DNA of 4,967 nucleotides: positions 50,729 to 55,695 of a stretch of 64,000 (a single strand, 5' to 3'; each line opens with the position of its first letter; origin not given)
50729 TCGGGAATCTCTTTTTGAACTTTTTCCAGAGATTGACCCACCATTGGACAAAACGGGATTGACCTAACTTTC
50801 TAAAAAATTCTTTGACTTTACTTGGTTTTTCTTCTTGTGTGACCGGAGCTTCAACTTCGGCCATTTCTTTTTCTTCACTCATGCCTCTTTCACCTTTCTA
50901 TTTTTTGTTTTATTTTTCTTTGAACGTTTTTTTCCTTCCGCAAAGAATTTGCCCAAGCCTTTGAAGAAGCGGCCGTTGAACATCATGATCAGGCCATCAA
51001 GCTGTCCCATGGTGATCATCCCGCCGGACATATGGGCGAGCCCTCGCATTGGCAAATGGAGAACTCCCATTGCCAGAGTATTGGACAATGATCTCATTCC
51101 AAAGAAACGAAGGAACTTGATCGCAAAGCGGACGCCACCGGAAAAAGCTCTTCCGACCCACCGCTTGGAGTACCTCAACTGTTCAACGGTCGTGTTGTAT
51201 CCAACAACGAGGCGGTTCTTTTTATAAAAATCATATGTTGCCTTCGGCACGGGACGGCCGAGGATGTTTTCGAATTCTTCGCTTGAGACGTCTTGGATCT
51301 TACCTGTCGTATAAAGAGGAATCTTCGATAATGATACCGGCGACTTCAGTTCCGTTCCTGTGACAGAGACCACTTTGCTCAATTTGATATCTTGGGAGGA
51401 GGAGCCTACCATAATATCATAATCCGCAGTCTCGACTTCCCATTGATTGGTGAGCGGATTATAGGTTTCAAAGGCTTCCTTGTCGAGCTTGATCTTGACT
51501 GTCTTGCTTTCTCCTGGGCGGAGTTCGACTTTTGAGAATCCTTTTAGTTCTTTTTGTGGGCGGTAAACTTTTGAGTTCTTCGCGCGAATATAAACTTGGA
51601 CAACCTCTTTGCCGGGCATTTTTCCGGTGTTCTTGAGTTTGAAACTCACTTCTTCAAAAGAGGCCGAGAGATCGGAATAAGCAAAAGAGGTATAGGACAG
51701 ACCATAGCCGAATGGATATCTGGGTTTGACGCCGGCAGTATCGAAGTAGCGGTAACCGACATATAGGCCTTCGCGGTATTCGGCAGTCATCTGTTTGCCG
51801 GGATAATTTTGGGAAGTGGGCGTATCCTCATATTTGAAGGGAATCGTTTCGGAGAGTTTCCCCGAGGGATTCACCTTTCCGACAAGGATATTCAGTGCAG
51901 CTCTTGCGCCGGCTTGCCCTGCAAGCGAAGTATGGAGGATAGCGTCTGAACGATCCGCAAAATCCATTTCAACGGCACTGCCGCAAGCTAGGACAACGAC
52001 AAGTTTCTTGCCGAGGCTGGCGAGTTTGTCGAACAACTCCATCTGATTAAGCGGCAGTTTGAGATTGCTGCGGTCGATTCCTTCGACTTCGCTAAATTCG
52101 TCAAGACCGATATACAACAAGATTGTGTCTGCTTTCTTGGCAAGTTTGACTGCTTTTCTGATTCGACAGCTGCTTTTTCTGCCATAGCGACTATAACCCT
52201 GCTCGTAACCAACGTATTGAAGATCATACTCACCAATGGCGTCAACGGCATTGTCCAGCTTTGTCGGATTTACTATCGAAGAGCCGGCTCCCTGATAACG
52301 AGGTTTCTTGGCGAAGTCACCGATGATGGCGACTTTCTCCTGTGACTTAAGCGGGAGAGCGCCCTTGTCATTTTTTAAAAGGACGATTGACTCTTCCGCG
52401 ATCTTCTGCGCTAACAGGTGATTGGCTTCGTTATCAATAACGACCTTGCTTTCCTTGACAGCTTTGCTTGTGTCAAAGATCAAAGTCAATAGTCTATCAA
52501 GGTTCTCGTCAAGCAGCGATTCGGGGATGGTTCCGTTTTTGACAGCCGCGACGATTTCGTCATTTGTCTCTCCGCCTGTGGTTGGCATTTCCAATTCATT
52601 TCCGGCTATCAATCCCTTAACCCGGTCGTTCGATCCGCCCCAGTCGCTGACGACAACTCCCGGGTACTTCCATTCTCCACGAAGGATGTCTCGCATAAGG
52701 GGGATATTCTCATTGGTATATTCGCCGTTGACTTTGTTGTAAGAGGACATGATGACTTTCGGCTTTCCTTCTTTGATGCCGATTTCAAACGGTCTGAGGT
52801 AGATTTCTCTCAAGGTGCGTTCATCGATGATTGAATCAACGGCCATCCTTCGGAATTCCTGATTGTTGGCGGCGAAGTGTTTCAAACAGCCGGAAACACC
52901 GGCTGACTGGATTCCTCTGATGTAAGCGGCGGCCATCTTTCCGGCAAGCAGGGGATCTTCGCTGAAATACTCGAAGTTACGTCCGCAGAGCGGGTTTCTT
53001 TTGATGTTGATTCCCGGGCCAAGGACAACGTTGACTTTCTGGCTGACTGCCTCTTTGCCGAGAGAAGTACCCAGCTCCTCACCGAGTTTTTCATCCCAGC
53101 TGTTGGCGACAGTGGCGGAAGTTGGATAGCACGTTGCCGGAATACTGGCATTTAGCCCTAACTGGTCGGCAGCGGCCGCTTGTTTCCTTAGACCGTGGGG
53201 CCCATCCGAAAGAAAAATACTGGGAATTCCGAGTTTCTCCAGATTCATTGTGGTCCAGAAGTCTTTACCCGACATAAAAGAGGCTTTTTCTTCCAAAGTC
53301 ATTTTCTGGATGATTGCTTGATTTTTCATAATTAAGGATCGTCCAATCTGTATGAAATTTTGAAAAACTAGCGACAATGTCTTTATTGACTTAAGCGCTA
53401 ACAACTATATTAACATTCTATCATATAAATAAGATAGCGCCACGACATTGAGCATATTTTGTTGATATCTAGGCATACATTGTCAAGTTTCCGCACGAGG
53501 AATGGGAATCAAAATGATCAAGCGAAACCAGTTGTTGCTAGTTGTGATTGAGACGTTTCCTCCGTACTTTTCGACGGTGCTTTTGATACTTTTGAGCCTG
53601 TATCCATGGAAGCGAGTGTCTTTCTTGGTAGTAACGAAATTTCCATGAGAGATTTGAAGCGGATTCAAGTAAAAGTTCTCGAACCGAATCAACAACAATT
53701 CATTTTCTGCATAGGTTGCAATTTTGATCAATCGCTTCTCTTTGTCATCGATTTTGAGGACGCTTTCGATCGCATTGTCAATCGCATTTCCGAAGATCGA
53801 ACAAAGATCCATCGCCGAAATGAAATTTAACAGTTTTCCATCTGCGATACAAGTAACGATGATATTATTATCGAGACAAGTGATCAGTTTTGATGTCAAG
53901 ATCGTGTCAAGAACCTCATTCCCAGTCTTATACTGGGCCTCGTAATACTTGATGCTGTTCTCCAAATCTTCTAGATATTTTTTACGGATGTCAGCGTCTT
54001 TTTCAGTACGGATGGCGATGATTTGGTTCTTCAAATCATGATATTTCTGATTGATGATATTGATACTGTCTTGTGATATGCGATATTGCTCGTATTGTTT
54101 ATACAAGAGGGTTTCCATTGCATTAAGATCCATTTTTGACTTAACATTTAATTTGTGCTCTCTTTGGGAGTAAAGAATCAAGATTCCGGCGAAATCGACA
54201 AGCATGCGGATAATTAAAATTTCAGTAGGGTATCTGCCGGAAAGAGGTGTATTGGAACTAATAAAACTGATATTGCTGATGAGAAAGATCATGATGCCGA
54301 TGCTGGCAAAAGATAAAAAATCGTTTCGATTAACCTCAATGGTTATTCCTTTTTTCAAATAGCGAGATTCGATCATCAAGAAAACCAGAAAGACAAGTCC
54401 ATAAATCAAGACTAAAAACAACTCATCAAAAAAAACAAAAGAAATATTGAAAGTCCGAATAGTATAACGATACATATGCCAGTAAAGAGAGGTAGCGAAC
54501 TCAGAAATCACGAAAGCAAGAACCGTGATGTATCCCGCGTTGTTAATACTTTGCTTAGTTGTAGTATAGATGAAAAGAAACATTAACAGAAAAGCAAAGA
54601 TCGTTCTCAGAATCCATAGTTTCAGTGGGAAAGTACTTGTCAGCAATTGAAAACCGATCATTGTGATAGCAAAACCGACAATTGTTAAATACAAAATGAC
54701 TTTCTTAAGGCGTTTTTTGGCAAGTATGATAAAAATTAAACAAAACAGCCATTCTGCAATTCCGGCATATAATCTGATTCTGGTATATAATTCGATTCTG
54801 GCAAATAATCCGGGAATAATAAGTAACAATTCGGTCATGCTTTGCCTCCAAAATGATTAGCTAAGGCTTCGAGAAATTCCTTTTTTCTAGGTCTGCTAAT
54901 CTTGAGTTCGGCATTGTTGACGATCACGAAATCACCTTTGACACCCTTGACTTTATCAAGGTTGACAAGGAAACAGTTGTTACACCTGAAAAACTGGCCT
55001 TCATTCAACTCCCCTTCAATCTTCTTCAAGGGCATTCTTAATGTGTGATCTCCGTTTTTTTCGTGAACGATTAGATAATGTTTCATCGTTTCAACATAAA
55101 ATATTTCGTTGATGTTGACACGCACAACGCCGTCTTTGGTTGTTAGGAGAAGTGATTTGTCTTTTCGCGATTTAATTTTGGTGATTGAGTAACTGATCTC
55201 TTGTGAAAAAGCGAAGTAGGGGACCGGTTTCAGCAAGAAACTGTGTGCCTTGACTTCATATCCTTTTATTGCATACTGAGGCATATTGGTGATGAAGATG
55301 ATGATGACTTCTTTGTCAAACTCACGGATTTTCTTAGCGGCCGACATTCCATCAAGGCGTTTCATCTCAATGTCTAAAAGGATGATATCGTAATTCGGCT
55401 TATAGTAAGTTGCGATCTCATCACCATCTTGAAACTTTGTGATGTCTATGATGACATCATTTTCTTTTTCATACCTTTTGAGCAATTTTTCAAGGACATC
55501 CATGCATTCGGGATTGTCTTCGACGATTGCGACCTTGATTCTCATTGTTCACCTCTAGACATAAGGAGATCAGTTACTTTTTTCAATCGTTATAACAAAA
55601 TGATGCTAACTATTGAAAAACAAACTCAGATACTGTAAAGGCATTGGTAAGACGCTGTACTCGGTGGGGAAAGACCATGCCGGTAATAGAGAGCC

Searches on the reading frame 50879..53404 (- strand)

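Call 18: search_protein_families(library=pfam, proteins=[window:50879-53404:-], max_evalue=0.001)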
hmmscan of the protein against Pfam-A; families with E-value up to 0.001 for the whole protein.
window:50879-53404:- (841 aa): 3 families
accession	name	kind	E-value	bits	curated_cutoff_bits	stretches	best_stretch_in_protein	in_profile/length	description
PF01915.27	Glyco_hydro_3_C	-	1.4e-47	162.7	31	1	340-571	1-200/200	Glycosyl hydrolase family 3 C-terminal domain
PF00933.27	Glyco_hydro_3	-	1.7e-31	110.3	27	1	85-308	76-316/316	Glycosyl hydrolase family 3 N terminal domain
PF14310.12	Fn3-like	-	4.2e-26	91.3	25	1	600-670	1-71/71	Fibronectin type III-like domain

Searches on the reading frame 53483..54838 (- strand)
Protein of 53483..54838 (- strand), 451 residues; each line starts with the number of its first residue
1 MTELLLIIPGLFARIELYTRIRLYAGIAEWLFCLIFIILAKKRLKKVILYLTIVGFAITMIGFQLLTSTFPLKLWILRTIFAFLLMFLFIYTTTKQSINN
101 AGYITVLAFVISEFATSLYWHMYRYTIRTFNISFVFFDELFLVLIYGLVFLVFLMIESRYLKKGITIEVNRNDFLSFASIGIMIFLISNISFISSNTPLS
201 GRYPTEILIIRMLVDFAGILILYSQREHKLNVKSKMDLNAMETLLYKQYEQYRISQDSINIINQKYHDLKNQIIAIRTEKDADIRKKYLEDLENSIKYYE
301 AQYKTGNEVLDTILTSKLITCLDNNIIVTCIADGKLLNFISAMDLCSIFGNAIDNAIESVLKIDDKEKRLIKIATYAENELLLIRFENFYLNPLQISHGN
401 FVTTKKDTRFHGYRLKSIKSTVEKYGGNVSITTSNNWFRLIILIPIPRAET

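Call 18: search_protein_families(library=pfam, proteins=[window:53483-54838:-], max_evalue=0.001)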
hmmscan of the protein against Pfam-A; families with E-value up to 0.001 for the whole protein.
window:53483-54838:- (451 aa): 1 family
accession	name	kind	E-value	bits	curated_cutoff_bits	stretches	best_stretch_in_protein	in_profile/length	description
PF14501.12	HATPase_c_5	-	2.3e-26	92.1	22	1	340-445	1-102/102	GHKL domain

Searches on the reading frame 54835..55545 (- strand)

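Call 18: search_protein_families(library=pfam, proteins=[window:54835-55545:-], max_evalue=0.001)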
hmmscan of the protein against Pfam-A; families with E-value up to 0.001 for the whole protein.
window:54835-55545:- (236 aa): 2 families
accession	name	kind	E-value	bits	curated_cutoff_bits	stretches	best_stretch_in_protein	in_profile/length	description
PF04397.21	LytTR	-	2.5e-18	66.5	22.6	1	139-228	2-97/98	LytTr DNA-binding domain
PF00072.30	Response_reg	-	1.5e-17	64.2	30.2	1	5-108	1-101/111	Response regulator receiver domain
